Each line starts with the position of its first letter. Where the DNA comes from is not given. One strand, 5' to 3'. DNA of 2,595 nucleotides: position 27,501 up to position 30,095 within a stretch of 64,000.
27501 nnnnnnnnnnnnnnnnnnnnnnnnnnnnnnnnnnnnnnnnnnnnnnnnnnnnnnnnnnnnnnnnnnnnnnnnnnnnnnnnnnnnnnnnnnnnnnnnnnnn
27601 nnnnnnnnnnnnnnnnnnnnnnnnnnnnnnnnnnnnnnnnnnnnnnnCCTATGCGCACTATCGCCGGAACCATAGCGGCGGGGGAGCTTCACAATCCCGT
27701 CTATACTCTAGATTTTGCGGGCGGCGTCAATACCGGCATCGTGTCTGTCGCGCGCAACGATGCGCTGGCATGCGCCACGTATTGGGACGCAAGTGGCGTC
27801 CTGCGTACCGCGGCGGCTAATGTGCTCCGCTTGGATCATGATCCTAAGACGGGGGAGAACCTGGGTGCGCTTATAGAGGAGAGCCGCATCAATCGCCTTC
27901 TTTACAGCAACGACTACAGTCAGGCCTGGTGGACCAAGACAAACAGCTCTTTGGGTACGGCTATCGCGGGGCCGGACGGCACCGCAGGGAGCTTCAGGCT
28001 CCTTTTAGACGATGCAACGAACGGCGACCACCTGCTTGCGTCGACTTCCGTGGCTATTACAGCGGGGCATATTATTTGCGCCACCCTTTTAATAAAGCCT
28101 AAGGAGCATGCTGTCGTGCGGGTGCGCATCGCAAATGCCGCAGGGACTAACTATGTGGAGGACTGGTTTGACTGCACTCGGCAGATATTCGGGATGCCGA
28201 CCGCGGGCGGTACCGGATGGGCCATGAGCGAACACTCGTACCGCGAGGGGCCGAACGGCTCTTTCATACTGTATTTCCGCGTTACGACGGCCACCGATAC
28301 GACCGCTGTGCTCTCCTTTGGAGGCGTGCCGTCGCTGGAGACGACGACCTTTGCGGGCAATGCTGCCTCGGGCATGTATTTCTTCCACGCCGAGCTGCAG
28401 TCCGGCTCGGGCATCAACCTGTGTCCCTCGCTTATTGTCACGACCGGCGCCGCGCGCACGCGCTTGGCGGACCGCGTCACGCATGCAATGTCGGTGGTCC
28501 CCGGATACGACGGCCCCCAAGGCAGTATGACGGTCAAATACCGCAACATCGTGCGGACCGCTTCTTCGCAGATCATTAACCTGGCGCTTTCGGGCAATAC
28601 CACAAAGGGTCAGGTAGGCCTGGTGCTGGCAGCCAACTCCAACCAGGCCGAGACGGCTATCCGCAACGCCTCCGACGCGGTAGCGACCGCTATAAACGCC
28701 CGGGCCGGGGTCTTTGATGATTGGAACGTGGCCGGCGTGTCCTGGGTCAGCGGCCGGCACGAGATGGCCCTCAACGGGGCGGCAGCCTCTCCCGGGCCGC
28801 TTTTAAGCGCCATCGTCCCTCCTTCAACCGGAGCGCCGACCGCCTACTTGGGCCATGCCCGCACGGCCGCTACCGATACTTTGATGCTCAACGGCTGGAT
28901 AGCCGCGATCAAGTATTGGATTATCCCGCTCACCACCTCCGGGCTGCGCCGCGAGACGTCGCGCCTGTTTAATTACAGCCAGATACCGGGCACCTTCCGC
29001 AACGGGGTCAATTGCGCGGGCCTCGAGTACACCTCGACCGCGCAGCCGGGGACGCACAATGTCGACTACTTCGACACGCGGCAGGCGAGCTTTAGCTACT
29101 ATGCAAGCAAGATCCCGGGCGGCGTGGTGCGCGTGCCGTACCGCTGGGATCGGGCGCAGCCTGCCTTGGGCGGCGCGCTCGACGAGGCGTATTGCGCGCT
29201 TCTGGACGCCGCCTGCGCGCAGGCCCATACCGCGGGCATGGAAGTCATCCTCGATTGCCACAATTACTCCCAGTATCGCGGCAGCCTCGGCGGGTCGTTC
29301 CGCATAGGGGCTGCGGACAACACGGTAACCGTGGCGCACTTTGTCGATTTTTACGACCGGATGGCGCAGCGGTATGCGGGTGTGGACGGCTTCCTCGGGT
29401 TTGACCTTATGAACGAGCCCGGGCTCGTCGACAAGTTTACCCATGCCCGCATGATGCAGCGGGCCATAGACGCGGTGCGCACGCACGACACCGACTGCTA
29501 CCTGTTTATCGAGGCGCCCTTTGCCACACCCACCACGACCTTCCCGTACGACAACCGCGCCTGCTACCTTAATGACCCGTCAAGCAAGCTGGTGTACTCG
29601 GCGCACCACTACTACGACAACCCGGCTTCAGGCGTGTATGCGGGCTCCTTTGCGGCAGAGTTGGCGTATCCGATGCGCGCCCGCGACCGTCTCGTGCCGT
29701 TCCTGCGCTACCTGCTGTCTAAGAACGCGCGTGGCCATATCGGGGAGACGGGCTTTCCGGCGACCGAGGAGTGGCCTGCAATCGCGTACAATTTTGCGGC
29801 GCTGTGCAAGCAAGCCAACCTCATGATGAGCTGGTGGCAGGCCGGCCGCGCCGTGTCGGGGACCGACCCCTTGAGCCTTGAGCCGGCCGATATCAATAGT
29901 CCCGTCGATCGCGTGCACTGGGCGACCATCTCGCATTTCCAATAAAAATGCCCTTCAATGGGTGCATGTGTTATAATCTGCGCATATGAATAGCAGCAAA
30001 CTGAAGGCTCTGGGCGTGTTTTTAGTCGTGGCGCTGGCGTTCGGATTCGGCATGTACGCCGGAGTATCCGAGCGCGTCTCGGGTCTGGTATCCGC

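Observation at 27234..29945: Coupled two-gene module ending in a GH5 glycosidase domain (fibre/depolymerase-like)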

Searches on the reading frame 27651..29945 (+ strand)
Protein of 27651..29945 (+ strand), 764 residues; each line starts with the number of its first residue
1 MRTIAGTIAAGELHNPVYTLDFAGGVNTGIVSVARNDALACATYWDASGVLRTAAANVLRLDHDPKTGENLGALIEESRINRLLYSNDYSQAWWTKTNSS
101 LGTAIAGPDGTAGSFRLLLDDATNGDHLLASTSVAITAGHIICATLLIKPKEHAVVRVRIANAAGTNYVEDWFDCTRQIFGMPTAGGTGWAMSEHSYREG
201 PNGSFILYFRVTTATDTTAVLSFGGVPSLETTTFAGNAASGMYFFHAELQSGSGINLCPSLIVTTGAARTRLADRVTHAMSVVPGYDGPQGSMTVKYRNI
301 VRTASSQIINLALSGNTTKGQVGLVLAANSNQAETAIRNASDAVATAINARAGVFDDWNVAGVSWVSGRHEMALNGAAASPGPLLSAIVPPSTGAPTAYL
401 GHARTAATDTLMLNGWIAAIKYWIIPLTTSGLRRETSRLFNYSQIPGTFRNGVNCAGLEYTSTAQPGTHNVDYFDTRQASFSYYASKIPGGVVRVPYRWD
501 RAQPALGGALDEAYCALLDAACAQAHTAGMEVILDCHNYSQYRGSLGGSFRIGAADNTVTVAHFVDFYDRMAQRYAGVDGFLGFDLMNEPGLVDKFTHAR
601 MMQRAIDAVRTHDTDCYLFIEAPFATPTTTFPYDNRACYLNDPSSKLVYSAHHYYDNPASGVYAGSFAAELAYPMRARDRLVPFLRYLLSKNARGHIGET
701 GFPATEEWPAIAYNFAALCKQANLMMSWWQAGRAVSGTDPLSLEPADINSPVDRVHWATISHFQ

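Call 3: search_protein_families(library=pfam, proteins=[window:27651-29945:+], max_evalue=1)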
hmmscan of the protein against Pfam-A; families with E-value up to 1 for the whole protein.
window:27651-29945:+ (764 aa): 1 family
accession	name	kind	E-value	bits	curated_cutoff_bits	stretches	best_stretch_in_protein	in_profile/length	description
PF00150.24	Cellulase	-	1e-27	97.8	23.5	1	492-732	37-269/272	Cellulase (glycosyl hydrolase family 5)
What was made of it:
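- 29004..29891 (+): GH5 endoglucanase domain (aa 452-747). Acid/base Glu589 is at 29415-29417 and nucleophile Glu699 at 29745-29747. PF00150 (call 3).
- On Glycoside hydrolase family 5 (Pfam PF00150): 97.8 bits against 23.5, over aa 492-732 (call 3).
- Checked: Pfam PF00150 scores 97.8 bits against a cut-off of 23.5, over aa 492-732 (call 3).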

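Call 4: search_protein_families(library=phrogs, proteins=[window:27651-29945:+], max_evalue=1)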
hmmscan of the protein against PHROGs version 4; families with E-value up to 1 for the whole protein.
window:27651-29945:+ (764 aa): 4 families
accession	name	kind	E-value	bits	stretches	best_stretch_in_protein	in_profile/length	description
phrog_5939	-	tail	4.5e-28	99.2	1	16-436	355-761/801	tail protein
phrog_25311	-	unknown function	6.7e-07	30.2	1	638-747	105-214/238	-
phrog_1419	-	tail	0.00029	20.1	1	41-277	408-639/793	tail protein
phrog_18474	-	other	0.0047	15.9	1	518-590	632-702/929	hydrolase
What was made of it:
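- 27696..28958 (+): Phage-type fibre region (aa 16-436). It includes the head-spike-fibre domain at aa 74-272 (27870-28466). phrog_5939 'tail protein' E 4.5e-28 (call 4).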

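Call 5: search_solved_structures(query=window:27651-29945:+, max_evalue=1, show_alignments=2)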
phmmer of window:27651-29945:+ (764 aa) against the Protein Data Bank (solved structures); distinct sequences matched with E-value up to 1: 45.
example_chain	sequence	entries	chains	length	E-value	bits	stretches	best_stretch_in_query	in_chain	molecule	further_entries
4ee9_A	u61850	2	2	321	4.9e-45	157.1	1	452-747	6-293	Endoglucanase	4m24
7p6g_A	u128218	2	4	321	1.3e-44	155.7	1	452-747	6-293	Endoglucanase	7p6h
6zz3_A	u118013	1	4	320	1.7e-44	155.3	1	452-747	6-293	Endoglucanase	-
7p6i_A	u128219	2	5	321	1.8e-44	155.3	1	452-747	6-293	Endoglucanase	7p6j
5ljf_A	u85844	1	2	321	3.3e-44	154.4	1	452-747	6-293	Endoglucanase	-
4lx4_A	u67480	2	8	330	6.9e-38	133.5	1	447-747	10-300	Endoglucanase(Endo-1,4-beta-glucanase)protein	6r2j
5hos_A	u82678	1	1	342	1.6e-30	109.1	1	446-745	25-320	Cellulase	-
5hnn_A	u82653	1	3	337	6.1e-26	94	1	452-749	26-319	Cellulase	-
5hpc_A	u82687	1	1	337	7.4e-25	90.4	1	452-749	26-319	Cellulase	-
4w7u_A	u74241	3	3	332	9.6e-25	90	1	452-749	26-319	Cellulase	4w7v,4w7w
9p41_A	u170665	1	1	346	6e-20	74.2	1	443-709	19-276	Endoglucanase Cel5A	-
6tb9_F3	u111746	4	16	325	3e-16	61.9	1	39-281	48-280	Head spike fiber Rcc01080 | Uncharacterized protein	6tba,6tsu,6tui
1gzj_A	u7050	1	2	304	2.7e-15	58.8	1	452-732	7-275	EGI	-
1h1n_A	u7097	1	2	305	6.1e-15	57.6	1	452-732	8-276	ENDO TYPE CELLULASE ENGI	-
7r2a_A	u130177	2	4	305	9.5e-15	57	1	452-732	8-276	EGI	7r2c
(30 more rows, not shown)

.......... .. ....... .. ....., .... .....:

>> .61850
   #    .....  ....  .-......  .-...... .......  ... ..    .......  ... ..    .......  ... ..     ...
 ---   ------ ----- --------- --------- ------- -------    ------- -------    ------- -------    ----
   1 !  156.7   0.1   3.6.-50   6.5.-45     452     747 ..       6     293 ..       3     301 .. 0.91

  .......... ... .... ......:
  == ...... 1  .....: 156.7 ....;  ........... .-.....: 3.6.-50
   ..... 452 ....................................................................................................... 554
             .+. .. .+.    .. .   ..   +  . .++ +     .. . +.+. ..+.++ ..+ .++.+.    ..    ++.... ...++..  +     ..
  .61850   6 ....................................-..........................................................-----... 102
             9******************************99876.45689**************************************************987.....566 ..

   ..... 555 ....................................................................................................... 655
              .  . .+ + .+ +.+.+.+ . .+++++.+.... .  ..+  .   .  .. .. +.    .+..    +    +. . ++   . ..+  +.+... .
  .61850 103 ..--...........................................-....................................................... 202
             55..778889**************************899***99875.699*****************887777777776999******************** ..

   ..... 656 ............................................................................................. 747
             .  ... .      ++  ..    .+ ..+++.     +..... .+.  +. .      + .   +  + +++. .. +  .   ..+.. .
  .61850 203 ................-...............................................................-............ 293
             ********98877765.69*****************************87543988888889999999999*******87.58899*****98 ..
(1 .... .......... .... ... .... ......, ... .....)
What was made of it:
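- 29004..29891 (+): 4EE9 E 4.9e-45 with both Glu residues aligned; the 7P6G entry carries NQP at the same position (call 5).
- On Glycoside hydrolase family 5 (Pfam PF00150): 4EE9 at E 4.9e-45 over aa 452-747 (call 5). Glu589 and Glu699 align with the corresponding residues of 4EE9, and the 7P6G entry has Q at the first site (call 5).
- Checked: The best solved relative is endoglucanase 4EE9, E 4.9e-45, over aa 452-747 (call 5).
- The GH5 domain is intact (calls 3, 5).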

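Call 8: find_encoding_contigs(protein=window:27651-29945:+, flank=10000, max_places=6)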
Protein window:27651-29945:+ (764 aa): 1 contig read that carries it; 1 place shown.
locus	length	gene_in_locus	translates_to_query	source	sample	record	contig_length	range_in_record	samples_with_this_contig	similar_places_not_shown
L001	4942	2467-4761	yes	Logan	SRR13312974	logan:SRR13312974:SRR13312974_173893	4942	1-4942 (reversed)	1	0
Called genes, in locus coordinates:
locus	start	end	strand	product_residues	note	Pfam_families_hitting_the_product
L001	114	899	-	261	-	PF01471:PG_binding_1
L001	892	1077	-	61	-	-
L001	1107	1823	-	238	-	PF00902:TatC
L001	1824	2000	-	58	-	PF02416:TatA_B_E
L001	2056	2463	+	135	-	-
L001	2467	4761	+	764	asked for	PF00150:Cellulase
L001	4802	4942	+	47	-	?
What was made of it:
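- Checked: An independent 4.9-kb assembly of the same locus shows the same gene order (call 8).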

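Call 9: find_homologous_proteins(query=window:27651-29945:+, max_evalue=0.001)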
Query window:27651-29945:+ (764 aa): 4 proteins with E <= 0.001 among 8000 candidates.
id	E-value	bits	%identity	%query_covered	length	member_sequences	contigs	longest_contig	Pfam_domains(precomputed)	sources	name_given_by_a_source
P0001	0.0e+0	1756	100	100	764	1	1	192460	PF00150.25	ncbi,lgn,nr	ncbi:MAG: endoglucanase [Candidatus Adlerbacteria bacterium]|nr:endoglucanase [Candidatus Adlerbacte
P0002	1.9e-277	941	56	98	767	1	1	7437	PF00150.25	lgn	-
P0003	5.1e-234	797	51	98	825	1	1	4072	PF00150.25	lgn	-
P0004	2.6e-160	553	42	96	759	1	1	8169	PF00150.25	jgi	jgi:endoglucanase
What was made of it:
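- NCBI annotates the protein simply as an endoglucanase (call 9).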

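Call 10: find_encoding_contigs(protein=P0002, flank=10000, max_places=4)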
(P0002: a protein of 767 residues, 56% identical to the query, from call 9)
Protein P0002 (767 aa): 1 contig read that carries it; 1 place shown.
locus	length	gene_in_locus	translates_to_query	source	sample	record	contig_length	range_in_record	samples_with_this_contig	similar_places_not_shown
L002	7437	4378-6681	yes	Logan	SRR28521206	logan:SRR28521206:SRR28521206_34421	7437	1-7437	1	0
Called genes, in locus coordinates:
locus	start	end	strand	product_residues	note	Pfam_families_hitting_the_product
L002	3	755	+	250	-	?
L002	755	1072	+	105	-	-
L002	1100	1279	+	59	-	-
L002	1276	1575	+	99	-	-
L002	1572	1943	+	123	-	-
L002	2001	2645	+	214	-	-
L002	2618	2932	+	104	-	-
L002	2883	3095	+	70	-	-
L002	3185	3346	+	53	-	-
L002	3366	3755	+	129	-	PF11672:DUF3268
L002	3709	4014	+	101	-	-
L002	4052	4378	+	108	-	-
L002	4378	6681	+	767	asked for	PF00150:Cellulase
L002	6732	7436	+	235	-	?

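Call 11: find_encoding_contigs(protein=P0003, flank=10000, max_places=4)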
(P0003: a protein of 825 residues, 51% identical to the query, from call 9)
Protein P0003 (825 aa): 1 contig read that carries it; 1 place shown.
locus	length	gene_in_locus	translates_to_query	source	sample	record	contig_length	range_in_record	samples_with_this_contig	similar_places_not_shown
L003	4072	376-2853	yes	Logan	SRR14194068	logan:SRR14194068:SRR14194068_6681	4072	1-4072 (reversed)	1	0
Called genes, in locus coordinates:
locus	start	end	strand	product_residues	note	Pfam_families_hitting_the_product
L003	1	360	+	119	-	?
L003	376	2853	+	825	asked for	PF00150:Cellulase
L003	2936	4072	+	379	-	?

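Call 12: find_encoding_contigs(protein=P0004, flank=10000, max_places=4)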
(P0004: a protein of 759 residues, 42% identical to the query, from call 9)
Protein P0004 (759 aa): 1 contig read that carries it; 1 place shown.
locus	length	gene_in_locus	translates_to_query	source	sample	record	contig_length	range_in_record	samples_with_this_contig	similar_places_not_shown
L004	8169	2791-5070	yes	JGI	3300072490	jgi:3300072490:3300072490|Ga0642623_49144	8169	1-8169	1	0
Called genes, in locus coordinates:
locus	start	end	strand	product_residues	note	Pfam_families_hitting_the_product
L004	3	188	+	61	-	?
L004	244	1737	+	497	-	PF03906:Phage_T7_tail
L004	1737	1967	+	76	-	-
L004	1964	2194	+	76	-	PF11123:DNA_Packaging_2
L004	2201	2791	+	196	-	-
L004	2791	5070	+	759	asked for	PF00150:Cellulase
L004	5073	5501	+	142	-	PF00583:Acetyltransf_1 (weak)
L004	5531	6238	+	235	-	-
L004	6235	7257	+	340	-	PF22530:Terminase-T7_RNaseH-like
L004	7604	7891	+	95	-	-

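Call 53: search_protein_families(library=padloc, proteins=[window:27651-29945:+], max_evalue=0.01)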
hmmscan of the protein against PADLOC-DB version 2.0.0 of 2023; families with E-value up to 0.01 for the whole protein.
window:27651-29945:+ (764 aa): 0 families

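Call 54: search_protein_families(library=ncbifam, proteins=[window:27651-29945:+], max_evalue=0.01)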
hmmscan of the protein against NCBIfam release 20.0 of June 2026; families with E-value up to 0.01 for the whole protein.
window:27651-29945:+ (764 aa): 1 family
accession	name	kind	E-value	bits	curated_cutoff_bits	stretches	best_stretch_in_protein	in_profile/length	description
NF048003.1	GTA_spike_fiber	domain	3.7e-17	63.4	36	1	74-272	1-181/182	phage head spike fiber domain-containing protein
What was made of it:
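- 27696..28958 (+): NF048003 63.4 bits against a cut-off of 36 (call 54).
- NF048003 is above its cut-off (call 54); Rcc01080 aligns at E 3e-16 (call 5); phrog_5939 at E 4.5e-28 (call 4).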

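Call 55: predict_structure(alignment_id=A3)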
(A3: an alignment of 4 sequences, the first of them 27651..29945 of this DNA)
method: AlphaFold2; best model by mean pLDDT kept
length: 764 residues; sequences in the alignment: 4
mean_pLDDT: 43.7   pTM: 0.41
mean pLDDT of the five models: 43.7, 41.5, 41.1, 39.7, 38.9
residues with pLDDT >= 90: 16; 70-90: 111; 50-70: 145; < 50: 492
segments of 3 or more residues with pLDDT < 50: 1-134, 151-153, 182-185, 223-447, 456-479, 539-557, 588-593, 623-638, 655-680, 703-708, 730-756
pLDDT, mean of each block of 10 residues (from residue 1): 22 28 25 24 28 30 36 31 31 32 26 27 28 50 57 56 64 68 55 67 60 61 42 31 46 33 22 23 25 23 21 24 23 20 21 20 21 21 21 22 22 22 32 35 45 57 31 41 61 76 78 81 78 70 34 47 83 90 72 54 86 87 38 39 80 45 25 29 55 69 49 60 66 32 34 46 55
secondary structure, 60 per line:
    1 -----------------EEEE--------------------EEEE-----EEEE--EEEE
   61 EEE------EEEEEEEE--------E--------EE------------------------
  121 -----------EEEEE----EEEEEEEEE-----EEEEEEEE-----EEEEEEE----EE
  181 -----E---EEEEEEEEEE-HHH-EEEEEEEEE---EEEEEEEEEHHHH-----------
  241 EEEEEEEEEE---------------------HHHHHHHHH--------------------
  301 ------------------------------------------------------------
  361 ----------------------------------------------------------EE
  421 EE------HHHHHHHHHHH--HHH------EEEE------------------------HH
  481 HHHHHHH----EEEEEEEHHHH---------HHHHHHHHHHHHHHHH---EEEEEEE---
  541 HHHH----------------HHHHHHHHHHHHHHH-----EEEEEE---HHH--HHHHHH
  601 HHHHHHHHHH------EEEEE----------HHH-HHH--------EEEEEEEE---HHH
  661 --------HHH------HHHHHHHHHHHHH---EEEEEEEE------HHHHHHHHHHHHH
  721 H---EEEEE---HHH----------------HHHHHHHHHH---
elements in order (helices of 4 or more, strands of 3 or more residues): E18-21 E42-45 E51-54 E57-63 E70-77 E132-136 E141-149 E155-162 E168-174 E190-199 E205-213 E217-225 H226-229 E241-250 H272-280 E419-422 H429-439 E451-454 H479-487 E492-498 H499-502 H512-527 E531-537 H541-544 H561-575 E581-586 H595-610 E617-621 E647-654 H678-690 E694-701 H708-721 E725-729 H752-761
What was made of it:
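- On Glycoside hydrolase family 5 (Pfam PF00150): The GH5 part shows alternating strands and helices with pLDDT 50-90, but with gaps (call 55).
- The full-length AF2 model was too poor to confirm the fibre fold (call 55).
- Tried and rejected: The full-length AF2 model, from a four-sequence alignment, was too poor (pLDDT 43.7) to use for a fold search of the N-terminal region (call 55).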
